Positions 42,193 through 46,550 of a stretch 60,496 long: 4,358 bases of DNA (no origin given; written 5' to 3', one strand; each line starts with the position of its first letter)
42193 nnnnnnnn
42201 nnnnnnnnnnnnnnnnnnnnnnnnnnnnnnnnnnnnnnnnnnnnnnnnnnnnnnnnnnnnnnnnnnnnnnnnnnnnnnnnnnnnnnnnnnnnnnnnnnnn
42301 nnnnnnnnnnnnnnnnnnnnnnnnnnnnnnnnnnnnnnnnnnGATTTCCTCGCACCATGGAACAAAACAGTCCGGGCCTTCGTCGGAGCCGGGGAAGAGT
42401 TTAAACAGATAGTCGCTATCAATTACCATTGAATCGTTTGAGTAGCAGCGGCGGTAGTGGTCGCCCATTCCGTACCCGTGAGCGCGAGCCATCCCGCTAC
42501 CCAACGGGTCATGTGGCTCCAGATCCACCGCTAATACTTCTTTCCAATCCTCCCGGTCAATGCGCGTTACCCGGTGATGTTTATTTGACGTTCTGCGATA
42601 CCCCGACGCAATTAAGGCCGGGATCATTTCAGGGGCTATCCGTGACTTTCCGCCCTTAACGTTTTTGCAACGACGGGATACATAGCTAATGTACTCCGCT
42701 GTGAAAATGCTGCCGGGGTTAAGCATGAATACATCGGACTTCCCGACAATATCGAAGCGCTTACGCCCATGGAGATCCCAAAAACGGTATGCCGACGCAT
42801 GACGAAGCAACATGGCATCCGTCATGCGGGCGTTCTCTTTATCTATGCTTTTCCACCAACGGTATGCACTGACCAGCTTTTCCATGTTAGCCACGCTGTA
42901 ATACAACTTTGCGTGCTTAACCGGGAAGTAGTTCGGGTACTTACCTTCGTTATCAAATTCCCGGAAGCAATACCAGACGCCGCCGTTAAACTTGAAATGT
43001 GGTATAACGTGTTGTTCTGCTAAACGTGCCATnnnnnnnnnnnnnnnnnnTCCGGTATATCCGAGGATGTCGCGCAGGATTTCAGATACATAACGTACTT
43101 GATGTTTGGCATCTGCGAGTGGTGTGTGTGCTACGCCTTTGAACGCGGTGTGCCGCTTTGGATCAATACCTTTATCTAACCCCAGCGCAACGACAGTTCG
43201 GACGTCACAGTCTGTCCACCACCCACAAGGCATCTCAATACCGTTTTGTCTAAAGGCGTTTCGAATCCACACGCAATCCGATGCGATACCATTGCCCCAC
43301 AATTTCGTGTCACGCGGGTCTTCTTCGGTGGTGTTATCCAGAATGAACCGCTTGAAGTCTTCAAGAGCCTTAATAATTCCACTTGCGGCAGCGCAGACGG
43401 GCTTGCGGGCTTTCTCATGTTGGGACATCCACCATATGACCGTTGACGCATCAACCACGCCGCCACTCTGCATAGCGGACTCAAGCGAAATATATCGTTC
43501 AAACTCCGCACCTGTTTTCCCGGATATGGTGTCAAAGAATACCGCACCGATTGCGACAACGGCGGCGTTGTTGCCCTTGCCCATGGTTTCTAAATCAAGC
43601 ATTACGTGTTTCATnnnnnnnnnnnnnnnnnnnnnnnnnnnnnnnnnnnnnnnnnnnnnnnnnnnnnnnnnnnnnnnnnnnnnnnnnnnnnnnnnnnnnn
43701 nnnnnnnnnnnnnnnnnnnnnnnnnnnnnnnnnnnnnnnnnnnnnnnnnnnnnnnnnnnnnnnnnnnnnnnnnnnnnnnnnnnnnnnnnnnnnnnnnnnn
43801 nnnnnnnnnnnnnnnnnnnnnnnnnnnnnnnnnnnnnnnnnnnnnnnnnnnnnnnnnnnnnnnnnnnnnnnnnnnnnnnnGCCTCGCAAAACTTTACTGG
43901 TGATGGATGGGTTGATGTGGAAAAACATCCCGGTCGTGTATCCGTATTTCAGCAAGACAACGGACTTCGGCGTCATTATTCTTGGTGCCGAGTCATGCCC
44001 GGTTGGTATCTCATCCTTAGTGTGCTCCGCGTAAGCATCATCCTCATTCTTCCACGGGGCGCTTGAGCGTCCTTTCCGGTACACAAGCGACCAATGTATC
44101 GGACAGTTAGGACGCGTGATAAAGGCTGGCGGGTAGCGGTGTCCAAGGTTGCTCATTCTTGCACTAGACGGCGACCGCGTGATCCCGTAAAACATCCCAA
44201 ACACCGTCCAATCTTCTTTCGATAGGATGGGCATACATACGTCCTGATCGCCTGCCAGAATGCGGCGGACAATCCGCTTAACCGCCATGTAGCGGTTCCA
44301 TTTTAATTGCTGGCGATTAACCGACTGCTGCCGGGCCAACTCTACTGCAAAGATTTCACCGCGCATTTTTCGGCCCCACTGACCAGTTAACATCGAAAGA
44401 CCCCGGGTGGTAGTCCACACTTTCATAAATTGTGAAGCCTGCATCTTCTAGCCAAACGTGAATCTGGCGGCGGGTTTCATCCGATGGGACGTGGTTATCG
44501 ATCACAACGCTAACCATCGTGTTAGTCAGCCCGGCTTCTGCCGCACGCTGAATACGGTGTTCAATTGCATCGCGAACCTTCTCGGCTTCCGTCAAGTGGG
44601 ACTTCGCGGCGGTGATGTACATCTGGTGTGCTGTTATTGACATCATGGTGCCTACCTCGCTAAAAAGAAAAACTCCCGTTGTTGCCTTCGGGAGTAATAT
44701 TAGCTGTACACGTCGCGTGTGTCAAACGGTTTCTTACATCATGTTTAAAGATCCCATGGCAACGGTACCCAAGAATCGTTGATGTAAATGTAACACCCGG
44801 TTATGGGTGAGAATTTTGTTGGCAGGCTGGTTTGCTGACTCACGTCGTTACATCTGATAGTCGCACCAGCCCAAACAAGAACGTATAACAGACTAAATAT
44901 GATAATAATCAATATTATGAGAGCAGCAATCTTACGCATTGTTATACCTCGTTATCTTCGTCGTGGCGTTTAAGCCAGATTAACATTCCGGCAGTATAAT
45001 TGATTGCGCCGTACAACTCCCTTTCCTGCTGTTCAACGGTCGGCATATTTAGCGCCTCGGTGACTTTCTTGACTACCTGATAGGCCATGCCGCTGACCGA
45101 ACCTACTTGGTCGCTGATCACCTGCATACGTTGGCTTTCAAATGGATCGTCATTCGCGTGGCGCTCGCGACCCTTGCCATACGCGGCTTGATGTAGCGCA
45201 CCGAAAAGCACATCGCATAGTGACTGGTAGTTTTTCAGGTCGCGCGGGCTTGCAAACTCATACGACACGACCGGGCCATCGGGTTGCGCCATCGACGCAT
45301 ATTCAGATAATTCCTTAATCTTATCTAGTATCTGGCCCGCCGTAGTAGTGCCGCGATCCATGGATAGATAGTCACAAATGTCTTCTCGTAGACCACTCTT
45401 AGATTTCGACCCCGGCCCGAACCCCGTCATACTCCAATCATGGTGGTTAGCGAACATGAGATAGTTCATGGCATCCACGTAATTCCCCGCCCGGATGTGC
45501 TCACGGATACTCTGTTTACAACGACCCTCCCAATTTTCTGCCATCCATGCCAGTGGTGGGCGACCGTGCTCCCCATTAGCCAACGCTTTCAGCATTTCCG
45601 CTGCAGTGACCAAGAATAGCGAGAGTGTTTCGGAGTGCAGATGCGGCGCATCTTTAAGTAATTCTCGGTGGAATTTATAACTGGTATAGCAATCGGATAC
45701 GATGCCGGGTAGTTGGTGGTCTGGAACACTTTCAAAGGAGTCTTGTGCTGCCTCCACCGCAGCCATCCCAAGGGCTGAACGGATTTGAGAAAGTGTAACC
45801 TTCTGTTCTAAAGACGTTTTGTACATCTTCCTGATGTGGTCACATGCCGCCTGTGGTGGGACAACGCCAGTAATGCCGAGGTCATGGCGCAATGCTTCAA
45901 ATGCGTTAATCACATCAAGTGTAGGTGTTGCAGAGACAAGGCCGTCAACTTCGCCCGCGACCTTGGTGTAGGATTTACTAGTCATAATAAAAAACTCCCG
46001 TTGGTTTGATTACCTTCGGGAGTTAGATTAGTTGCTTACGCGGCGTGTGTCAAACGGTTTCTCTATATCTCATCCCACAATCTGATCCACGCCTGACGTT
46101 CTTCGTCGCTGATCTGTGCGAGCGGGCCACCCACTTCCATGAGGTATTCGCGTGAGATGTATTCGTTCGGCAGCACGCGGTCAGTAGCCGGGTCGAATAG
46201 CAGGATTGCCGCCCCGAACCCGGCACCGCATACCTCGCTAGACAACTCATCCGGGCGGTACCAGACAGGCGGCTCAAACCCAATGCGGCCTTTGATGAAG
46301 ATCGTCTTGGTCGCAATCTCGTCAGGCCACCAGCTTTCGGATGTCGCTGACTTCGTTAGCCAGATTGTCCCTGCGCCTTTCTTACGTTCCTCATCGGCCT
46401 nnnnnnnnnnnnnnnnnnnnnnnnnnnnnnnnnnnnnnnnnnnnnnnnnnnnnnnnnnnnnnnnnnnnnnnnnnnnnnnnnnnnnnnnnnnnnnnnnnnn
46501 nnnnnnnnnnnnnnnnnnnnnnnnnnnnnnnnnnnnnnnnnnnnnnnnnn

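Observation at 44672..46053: Two promoter modules with an identical hairpin plus U-tract directly abutting the -10 element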

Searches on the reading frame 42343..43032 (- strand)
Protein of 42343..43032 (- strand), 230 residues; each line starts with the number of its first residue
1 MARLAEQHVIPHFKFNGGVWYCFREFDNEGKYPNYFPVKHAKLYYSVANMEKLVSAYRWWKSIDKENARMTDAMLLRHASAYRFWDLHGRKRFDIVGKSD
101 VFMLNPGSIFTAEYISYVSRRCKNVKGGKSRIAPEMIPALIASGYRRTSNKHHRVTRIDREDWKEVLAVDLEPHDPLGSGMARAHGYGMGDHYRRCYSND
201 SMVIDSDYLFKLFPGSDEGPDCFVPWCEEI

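Call 56: search_protein_families(library=phrogs, proteins=[window:42343-43032:-], max_evalue=0.00001)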
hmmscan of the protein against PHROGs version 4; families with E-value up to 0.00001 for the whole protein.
window:42343-43032:- (230 aa): 1 family
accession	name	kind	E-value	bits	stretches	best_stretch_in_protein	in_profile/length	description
phrog_8098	-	unknown function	6.2e-125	416.6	1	1-230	1-233/237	-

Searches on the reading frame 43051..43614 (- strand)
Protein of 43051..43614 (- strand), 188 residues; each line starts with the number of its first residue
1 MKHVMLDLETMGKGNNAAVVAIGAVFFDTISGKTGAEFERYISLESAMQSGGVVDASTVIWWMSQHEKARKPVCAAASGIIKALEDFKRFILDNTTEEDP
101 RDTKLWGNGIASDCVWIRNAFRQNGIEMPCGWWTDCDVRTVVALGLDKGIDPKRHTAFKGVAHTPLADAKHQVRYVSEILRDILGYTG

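Call 56: search_protein_families(library=phrogs, proteins=[window:43051-43614:-], max_evalue=0.00001)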
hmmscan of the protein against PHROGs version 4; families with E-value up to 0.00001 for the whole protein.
window:43051-43614:- (188 aa): 5 families
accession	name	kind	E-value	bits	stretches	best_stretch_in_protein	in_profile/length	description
phrog_255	-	DNA, RNA and nucleotide metabolism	1.4e-63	216.4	1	1-186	180-365/436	exonuclease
phrog_14078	-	unknown function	7.3e-35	121.7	1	2-182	82-256/264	-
phrog_20376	-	DNA, RNA and nucleotide metabolism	7.5e-31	108.4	1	2-184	348-524/530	exonuclease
phrog_2082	-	DNA, RNA and nucleotide metabolism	5.1e-30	105.4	1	2-183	641-816/823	exonuclease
phrog_8783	-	unknown function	7.9e-21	75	1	102-183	26-107/114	-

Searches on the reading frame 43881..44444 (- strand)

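Call 56: search_protein_families(library=phrogs, proteins=[window:43881-44444:-], max_evalue=0.00001)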
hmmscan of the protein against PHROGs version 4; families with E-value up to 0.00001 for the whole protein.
window:43881-44444:- (188 aa): 2 families
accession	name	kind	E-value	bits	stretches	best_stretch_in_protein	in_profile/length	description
phrog_8264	-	unknown function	2.6e-66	222.9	1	27-183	1-148/149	-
phrog_33924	-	unknown function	1.7e-09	38.5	1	28-70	3-45/52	-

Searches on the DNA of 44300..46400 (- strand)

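Call 6: search_dna_similar(query=window:44300-46400:-, collection=phages, mode=near, max_rows=30)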
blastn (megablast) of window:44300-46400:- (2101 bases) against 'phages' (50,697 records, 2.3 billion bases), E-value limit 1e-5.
Records with a match: 1; places in all: 1; records where one place covers at least 80% of the query: 0.
Best place of each record, by identity: 60-80% 1.
By first word of the organism name: Serratia 1.
By host as written in the record: Serratia marcescens 4526 1.
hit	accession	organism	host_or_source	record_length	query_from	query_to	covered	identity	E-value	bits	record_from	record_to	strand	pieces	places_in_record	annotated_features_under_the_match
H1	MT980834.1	Serratia phage vB_SmaS-Smarc5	Serratia marcescens 4526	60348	1674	1876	10%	77.9%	4e-25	122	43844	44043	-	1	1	hypothetical protein (x2)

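Call 9: search_dna_similar(query=window:44300-46400:-, collection=phages, mode=distant, max_rows=30)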
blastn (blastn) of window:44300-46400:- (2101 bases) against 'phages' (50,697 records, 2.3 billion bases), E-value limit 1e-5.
Records with a match: 148; places in all: 268; records where one place covers at least 80% of the query: 0.
Best place of each record, by identity: 80-90% 26; 60-80% 122.
By first word of the organism name: Salmonella 88; Klebsiella 23; Escherichia 10; Providencia 10; Serratia 4; Chivirus 2; Listeria 2; Staphylococcus 2; Yersinia 2; Cronobacter 2; and 3 more.
By host as written in the record: Salmonella enterica subsp. enterica serovar Typhimurium 22; Salmonella enterica 16; - 11; Salmonella sp. 10; Klebsiella pneumoniae 8; Salmonella enterica subsp. enterica serovar Enteritidis 5; Providencia rettgeri B0142 5; Salmonella gallinarum 4; and 47 more.
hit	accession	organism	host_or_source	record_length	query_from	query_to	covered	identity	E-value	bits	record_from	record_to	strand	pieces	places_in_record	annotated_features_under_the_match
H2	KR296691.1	Salmonella phage 37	Salmonella gallinarum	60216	1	1771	36%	72.2%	4e-60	389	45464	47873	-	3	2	putative transcriptional regulator | putative thymidylate synthase complementing protein ThyX | hypothetical protein (x4) | DNA adenine methyltransferase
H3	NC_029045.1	Salmonella phage 37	Salmonella gallinarum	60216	1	1771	36%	72.2%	4e-60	389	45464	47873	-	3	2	putative transcriptional regulator | thymidylate synthase complementing protein | hypothetical protein (x4) | phosphoadenosine phosphosulfate reductase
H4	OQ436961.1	Salmonella phage ST-W139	Salmonella enterica subsp. enterica ...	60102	1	1771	36%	72.2%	4e-60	389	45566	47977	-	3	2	hypothetical protein (x5) | DNA N-6-adenine methyltransferase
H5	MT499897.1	Salmonella phage vB_SentM_sal2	Salmonella enterica subsp. enterica ...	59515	1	1737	35%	73.5%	3e-61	403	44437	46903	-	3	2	hypothetical protein (x5) | DNA N-6-adenine-methyltransferase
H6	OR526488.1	Salmonella phage STP-2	Salmonella enterica subsp. enterica ...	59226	1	1737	35%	73.5%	3e-61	403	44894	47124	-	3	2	hypothetical protein (x3) | thymidylate synthase complementing protein | N-6-adenine-methyltransferase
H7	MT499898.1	Salmonella phage vB_SentM_sal3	Salmonella enterica subsp. enterica ...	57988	1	1737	35%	73.5%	1e-61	405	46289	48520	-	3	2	hypothetical protein (x4) | DNA N-6-adenine-methyltransferase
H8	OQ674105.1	Salmonella phage KKP 3829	Salmonella enterica subsp. enterica ...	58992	1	1733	34%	73.7%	1e-59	409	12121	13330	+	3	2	record has no annotation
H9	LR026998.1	Salmonella phage YSD1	not known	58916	1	1737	35%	73.2%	3e-62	392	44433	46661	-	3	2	YSD1_48c: hypothetical+protein | YSD1_45c: hypothetical+protein | YSD1_49c: phage+N-6-adenine-methyltransferase,DNA+N-6 ... | YSD1_46c: hypothetical+protein | YSD1_47c: hypothetical+protein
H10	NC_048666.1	Salmonella phage YSD1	not known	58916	1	1737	35%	73.2%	3e-62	392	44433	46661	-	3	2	YSD1_48c: hypothetical+protein | YSD1_45c: thymidylate synthase complementing protein | YSD1_49c: phosphoadenosine phosphosulfate reductase | YSD1_46c: hypothetical+protein | YSD1_47c: hypothetical+protein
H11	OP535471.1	Salmonella phage STP11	Salmonella enterica subsp. enterica ...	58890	1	1737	35%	73.1%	6e-58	390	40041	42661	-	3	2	tail tape measure protein | hypothetical protein (x4) | N-6-adenine-methyltransferase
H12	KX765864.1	Salmonella phage ST-374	-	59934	1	1733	34%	73.4%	7e-64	408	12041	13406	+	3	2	hypothetical protein | DNA adenine methylase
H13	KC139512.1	Salmonella phage FSL SP-088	Salmonella enterica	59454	1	1733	34%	73.4%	5e-59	409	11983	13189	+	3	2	hypothetical protein | putative DNA adenine methylase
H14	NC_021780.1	Salmonella phage FSL SP-088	Salmonella enterica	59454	1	1733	34%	73.4%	5e-59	409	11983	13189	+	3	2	hypothetical protein | phosphoadenosine phosphosulfate reductase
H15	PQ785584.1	Salmonella phage As4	Salmonella enterica subsp. enterica ...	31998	1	1737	35%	73.1%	3e-55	384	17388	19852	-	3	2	hypothetical protein (x5) | putative DNA adenine methylase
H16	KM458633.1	Chivirus chi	Salmonella enterica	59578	1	1737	35%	73.1%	3e-55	384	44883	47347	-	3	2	51: hypothetical protein | 47: hypothetical protein | 52: DNA methylase domain protein | 48: hypothetical protein | 49: hypothetical protein | and 1 other names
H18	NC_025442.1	Chivirus chi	Salmonella enterica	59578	1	1737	35%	73.1%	3e-55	384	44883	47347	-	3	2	51: hypothetical protein | 47: thymidylate synthase complementing protein | 52: phosphoadenosine phosphosulfate reductase | 48: hypothetical protein | 49: hypothetical protein | and 1 other names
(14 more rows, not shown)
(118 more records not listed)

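Call 11: get_annotated_region(hit=H18, flank=4000)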
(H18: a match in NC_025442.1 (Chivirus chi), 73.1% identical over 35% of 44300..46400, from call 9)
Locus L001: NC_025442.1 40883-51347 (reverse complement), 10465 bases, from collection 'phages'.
description: Salmonella phage Chi, complete genome.
organism: Chivirus chi (NCBI taxid 1541887)
taxonomy: Viruses; Duplodnaviria; Heunggongvirae; Uroviricota; Caudoviricetes; Casjensviridae; Chivirus
host: Salmonella enterica; source: -; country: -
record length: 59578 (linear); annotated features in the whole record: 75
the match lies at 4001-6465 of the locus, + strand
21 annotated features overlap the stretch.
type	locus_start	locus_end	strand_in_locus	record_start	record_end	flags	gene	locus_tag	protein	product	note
CDS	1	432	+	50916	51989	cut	58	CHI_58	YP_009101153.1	exonuclease recombination-associated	gp58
CDS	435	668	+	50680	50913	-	57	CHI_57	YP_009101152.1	hypothetical protein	gp57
CDS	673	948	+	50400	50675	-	56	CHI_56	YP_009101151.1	hypothetical protein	gp56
CDS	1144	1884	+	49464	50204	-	55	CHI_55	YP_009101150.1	hypothetical protein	gp55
CDS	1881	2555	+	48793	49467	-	54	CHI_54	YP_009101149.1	hypothetical protein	gp54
CDS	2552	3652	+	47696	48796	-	53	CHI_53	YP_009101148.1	hypothetical protein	gp53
CDS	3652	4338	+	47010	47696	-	52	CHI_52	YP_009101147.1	phosphoadenosine phosphosulfate reductase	gp52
CDS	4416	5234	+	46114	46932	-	51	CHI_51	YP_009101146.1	hypothetical protein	gp51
CDS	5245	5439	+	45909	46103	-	50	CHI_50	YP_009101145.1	hypothetical protein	gp50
CDS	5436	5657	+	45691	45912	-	49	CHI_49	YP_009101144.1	hypothetical protein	gp49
CDS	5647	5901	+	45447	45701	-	48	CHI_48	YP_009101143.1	hypothetical protein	gp48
CDS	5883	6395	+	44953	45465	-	47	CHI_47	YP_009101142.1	thymidylate synthase complementing protein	gp47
CDS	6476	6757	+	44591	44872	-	46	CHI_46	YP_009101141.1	hypothetical protein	gp46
CDS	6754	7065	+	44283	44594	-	45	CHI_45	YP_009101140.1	hypothetical protein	gp45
CDS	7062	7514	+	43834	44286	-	44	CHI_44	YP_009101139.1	hypothetical protein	gp44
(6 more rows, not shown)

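Call 12: get_annotated_region(hit=H1, flank=5000)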
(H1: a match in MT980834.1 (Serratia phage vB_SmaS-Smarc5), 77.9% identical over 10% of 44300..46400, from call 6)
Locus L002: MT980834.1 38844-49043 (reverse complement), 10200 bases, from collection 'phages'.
description: Serratia phage vB_SmaS-Smarc5, complete genome.
organism: Serratia phage vB_SmaS-Smarc5 (NCBI taxid 2777235)
taxonomy: Viruses
host: Serratia marcescens 4526; source: worm farm effluent; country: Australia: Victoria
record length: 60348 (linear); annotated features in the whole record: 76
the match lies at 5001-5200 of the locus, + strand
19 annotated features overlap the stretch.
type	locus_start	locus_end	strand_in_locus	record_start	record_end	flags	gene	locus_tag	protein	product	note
CDS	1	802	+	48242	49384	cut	-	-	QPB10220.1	hypothetical protein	-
CDS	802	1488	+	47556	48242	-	-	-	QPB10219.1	DNA N-6-adenine methyltransferase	-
CDS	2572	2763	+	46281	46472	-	-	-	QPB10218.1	hypothetical protein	-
CDS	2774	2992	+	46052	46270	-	-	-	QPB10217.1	hypothetical protein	-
CDS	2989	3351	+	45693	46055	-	-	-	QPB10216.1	hypothetical protein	-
CDS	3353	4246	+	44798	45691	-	-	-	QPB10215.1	hypothetical protein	-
CDS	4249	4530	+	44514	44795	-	-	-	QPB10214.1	hypothetical protein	-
CDS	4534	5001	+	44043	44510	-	-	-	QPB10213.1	hypothetical protein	-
CDS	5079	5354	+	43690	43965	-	-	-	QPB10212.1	hypothetical protein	-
CDS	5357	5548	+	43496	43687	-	-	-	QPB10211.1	hypothetical protein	-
CDS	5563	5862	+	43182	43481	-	-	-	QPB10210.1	hypothetical protein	-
CDS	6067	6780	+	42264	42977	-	-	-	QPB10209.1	hypothetical protein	-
CDS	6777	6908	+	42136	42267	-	-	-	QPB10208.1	hypothetical protein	-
CDS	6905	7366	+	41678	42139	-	-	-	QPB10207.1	hypothetical protein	-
CDS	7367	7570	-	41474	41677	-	-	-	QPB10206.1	Rz1 protein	-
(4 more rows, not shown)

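Call 21: search_dna_similar(query=window:44655-44740:-, collection=phages, mode=distant, max_rows=60, rows=spread, max_evalue=0.01)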
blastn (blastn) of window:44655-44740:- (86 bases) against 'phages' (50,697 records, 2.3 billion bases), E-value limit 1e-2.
Records with a match: 124; places in all: 234; records where one place covers at least 80% of the query: 110.
Best place of each record, by identity: 95-99% 1; 80-90% 123.
By first word of the organism name: Salmonella 81; Klebsiella 23; Escherichia 9; Serratia 4; Listeria 2; Staphylococcus 2; Chivirus 2; Enterobacter 1.
By host as written in the record: Salmonella enterica subsp. enterica serovar Typhimurium 20; Salmonella enterica 16; - 10; Klebsiella pneumoniae 8; Salmonella sp. 7; Salmonella enterica subsp. enterica serovar Enteritidis 5; Salmonella gallinarum 4; Klebsiella pneumoniae YMC15/11/N137 2; and 40 more.
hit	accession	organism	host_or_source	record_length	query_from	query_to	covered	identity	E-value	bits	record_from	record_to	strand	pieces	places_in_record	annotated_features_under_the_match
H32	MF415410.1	Klebsiella phage KPN N137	Klebsiella pneumoniae YMC15/11/N137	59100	5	77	85%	86.3%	5e-16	88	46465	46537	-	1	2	none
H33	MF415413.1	Klebsiella phage KPN N54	Klebsiella pneumoniae YMC15/11/N54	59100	5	77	85%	86.3%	5e-16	88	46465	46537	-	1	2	none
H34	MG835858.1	Klebsiella phage KPN N98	Klebsiella pneumoniae YMC15/11/N98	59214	5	77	85%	86.3%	5e-16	88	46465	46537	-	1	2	none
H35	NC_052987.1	Klebsiella phage KPN N98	Klebsiella pneumoniae YMC15/11/N98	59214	5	77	85%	86.3%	5e-16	88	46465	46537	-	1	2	none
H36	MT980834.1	Serratia phage vB_SmaS-Smarc5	Serratia marcescens 4526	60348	14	78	76%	95.4%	6e-21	104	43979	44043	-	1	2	hypothetical protein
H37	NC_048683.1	Salmonella phage KFS-SE1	Salmonella enterica subsp. enterica ...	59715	6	80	87%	81.5%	7e-14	81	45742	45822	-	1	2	hypothetical protein | phosphoadenosine phosphosulfate reductase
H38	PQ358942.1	Klebsiella phage Salado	Klebsiella pneumoniae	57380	9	77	80%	87.0%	6e-15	85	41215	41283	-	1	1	ribosome_binding_site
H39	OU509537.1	Klebsiella pneumoniae phage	not known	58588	9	77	80%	87.0%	6e-15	85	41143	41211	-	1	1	record has no annotation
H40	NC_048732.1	Klebsiella phage Seifer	Klebsiella pneumoniae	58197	9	77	80%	87.0%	6e-15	85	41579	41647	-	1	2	ribosome_binding_site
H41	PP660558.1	Klebsiella phage SAKp11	Klebsiella pneumoniae (clinical isolate ...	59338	9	77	80%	87.0%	6e-15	85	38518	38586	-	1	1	none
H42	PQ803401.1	Klebsiella phage PIN2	Klebsiella pneumoniae AJ218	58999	9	77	80%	87.0%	6e-15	85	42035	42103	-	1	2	none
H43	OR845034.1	Salmonella phage S.Ent 1-35-3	Salmonella enterica subsp. enterica ...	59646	7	77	83%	83.3%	1e-11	73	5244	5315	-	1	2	record has no annotation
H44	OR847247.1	Listeria phage LM 4-11-1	Listeria monocytogenes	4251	7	77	83%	83.3%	1e-11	73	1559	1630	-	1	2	record has no annotation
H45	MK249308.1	Salmonella phage TS13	Salmonella enterica subsp. enterica ...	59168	7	77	83%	81.9%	4e-10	69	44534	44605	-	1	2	hypothetical protein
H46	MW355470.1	Salmonella phage vB_SenS_ER6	Salmonella enterica subsp. enterica ...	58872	7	77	83%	81.9%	4e-10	69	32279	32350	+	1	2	hypothetical protein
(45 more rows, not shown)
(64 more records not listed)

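Call 64: search_rna_families(source=window, start=44500, end=46200, threshold=evalue, max_evalue=1)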
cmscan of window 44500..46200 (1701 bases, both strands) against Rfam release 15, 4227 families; matches with E-value up to 1: 1.
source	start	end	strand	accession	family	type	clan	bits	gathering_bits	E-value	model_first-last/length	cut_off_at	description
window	45974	46037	+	RF04063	MIR2629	Gene; miRNA;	-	18.1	60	0.34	1-66/66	no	MIR2629 microRNA precursor family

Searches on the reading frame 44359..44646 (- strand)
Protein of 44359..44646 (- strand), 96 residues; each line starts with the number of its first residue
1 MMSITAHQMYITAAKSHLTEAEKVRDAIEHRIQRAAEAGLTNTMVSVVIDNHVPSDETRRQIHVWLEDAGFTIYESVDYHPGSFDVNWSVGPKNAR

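Call 56: search_protein_families(library=phrogs, proteins=[window:44359-44646:-], max_evalue=0.00001)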
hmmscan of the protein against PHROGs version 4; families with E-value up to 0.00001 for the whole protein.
window:44359-44646:- (96 aa): 2 families
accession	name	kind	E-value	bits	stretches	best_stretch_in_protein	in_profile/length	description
phrog_3012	-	unknown function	4e-23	82.2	1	1-88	1-85/87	-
phrog_5321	-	unknown function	4.7e-06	28.1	1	4-75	2-76/92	-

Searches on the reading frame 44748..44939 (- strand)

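Call 56: search_protein_families(library=phrogs, proteins=[window:44748-44939:-], max_evalue=0.00001)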
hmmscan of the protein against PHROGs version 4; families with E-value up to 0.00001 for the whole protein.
window:44748-44939:- (64 aa): 2 families
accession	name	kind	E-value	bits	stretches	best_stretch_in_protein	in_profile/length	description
phrog_9067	-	unknown function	3.5e-38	130.3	1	1-64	1-64/64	-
phrog_26710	-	unknown function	8.6e-08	33.2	1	5-59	10-63/77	-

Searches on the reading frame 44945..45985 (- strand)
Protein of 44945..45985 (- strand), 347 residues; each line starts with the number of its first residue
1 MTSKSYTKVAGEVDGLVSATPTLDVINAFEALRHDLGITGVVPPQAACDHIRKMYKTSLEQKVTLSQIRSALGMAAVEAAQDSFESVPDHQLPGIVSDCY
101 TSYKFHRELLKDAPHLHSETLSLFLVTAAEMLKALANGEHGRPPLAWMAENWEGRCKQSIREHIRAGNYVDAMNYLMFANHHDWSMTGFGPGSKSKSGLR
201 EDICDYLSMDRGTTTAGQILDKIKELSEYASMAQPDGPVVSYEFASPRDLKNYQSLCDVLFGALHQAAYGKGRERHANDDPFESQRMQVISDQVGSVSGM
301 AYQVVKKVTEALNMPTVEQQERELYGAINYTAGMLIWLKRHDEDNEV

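Call 56: search_protein_families(library=phrogs, proteins=[window:44945-45985:-], max_evalue=0.00001)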
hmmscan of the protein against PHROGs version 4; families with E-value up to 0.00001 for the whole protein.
window:44945-45985:- (347 aa): 2 families
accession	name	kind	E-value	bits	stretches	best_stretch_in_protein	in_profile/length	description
phrog_8209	-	unknown function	1e-99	335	1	1-346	28-270/272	-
phrog_13898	-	unknown function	1.9e-35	123.9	1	249-345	84-179/327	-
